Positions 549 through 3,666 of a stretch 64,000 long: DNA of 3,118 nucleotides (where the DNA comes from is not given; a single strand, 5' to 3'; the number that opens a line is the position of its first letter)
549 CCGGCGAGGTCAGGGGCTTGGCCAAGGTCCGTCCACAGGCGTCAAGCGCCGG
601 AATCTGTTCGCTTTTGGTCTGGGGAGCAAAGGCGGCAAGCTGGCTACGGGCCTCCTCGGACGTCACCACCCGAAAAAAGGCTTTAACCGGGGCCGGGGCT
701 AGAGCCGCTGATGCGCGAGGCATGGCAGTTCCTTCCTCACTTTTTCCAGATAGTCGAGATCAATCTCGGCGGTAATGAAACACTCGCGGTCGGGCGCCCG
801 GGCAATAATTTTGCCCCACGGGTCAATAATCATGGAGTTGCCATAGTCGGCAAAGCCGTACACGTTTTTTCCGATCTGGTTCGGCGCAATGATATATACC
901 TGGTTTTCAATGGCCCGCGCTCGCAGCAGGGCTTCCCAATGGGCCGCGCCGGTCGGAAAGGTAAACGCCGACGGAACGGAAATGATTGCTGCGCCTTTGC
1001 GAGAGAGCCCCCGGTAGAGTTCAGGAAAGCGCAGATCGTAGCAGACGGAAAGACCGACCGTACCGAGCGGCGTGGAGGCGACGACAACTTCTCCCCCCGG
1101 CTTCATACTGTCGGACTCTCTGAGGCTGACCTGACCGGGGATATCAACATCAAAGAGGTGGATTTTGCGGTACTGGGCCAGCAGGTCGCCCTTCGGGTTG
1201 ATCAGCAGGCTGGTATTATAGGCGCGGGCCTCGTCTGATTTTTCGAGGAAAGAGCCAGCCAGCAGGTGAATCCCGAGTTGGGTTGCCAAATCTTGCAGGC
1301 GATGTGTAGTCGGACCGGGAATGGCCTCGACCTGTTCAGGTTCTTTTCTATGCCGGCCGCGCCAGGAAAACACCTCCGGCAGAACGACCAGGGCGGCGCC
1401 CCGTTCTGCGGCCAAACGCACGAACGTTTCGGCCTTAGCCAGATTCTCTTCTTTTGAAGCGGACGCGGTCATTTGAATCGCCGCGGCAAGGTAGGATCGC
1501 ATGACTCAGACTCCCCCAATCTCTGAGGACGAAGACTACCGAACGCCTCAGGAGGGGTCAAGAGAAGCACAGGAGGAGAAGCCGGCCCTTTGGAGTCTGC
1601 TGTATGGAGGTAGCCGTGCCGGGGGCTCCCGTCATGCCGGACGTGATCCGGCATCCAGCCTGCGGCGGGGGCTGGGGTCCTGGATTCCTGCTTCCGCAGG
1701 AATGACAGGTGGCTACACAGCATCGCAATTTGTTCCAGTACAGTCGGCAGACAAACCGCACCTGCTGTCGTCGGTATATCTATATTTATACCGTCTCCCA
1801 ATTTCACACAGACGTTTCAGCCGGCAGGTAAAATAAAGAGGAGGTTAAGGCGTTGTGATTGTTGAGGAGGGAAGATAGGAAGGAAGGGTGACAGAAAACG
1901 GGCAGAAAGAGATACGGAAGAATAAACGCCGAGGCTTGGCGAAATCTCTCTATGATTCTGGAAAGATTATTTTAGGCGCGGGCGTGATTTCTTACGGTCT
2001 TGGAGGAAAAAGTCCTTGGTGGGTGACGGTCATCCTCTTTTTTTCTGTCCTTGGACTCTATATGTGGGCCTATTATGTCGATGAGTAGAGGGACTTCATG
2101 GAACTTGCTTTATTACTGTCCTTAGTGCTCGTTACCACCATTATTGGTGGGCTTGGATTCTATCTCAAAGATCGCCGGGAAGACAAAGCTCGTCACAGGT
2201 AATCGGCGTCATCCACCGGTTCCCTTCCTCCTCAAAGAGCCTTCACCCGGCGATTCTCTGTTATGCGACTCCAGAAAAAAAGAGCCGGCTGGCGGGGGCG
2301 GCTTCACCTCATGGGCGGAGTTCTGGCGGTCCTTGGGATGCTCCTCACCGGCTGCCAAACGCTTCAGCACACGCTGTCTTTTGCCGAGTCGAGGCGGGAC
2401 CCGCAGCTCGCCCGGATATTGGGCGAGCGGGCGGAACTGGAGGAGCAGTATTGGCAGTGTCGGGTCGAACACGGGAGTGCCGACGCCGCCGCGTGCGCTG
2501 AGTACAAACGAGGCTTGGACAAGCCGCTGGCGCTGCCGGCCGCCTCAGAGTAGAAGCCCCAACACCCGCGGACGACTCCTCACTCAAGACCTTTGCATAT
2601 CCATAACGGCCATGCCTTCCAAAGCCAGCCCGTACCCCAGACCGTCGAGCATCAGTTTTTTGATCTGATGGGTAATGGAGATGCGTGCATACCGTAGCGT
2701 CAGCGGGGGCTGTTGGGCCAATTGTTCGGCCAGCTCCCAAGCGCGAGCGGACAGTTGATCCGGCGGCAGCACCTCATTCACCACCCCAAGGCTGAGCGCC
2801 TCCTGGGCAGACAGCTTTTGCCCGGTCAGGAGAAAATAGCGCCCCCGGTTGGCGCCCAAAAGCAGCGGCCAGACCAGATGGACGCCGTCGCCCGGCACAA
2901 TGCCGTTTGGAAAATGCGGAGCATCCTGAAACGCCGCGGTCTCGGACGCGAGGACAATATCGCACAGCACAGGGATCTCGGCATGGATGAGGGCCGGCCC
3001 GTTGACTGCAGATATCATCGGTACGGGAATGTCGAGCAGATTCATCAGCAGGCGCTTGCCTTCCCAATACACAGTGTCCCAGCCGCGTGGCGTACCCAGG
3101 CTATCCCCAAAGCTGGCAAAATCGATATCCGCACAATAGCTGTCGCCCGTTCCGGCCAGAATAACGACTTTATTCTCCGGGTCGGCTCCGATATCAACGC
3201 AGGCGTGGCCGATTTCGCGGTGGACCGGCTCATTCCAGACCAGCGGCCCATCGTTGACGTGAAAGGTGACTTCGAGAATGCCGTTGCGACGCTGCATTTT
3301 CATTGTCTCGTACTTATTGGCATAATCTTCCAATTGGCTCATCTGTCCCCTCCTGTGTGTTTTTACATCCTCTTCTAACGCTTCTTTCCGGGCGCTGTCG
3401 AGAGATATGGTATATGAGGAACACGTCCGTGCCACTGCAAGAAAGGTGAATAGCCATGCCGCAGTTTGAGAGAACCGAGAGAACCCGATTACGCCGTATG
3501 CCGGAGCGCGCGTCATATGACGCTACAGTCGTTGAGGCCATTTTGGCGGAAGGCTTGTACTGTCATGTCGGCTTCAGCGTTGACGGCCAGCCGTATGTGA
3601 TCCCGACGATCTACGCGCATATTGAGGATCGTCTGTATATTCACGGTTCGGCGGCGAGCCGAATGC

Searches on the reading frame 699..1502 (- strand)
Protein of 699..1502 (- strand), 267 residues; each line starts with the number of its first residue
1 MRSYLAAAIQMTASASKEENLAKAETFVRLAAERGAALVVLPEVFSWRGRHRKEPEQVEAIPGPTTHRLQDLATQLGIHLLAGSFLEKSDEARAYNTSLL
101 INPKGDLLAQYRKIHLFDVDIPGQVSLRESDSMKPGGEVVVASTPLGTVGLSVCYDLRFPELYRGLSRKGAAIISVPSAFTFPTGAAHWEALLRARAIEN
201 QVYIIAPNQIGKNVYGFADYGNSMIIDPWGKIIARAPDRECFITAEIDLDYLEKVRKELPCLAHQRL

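Call 86: search_protein_families(library=pfam, proteins=[window:699-1502:-], max_evalue=0.001)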
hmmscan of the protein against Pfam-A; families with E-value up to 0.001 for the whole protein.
window:699-1502:- (267 aa): 1 family
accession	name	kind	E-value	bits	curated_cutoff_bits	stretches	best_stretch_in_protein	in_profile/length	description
PF00795.27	CN_hydrolase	-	4.4e-66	223.3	23.2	1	5-257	1-256/256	Carbon-nitrogen hydrolase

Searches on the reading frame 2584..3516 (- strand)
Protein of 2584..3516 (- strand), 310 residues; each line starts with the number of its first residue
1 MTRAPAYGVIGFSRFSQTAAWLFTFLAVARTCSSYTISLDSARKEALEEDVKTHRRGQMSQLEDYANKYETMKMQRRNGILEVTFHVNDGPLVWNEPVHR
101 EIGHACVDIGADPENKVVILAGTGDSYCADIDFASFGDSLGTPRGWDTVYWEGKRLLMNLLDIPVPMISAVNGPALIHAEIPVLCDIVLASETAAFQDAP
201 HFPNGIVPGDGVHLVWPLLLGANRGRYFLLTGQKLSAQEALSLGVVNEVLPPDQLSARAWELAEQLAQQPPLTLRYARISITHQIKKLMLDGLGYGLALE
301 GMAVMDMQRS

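Call 85: search_protein_families(library=pfam, proteins=[window:2584-3516:-], max_evalue=0.001)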
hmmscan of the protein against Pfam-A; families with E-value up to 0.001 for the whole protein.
window:2584-3516:- (310 aa): 2 families
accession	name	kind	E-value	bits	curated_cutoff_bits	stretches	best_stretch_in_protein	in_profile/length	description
PF00378.25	ECH_1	-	2.6e-29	102.8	27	1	78-286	4-210/251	Enoyl-CoA hydratase/isomerase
PF16113.10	ECH_2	-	1.9e-09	37.9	27.2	1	97-266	18-188/335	Enoyl-CoA hydratase/isomerase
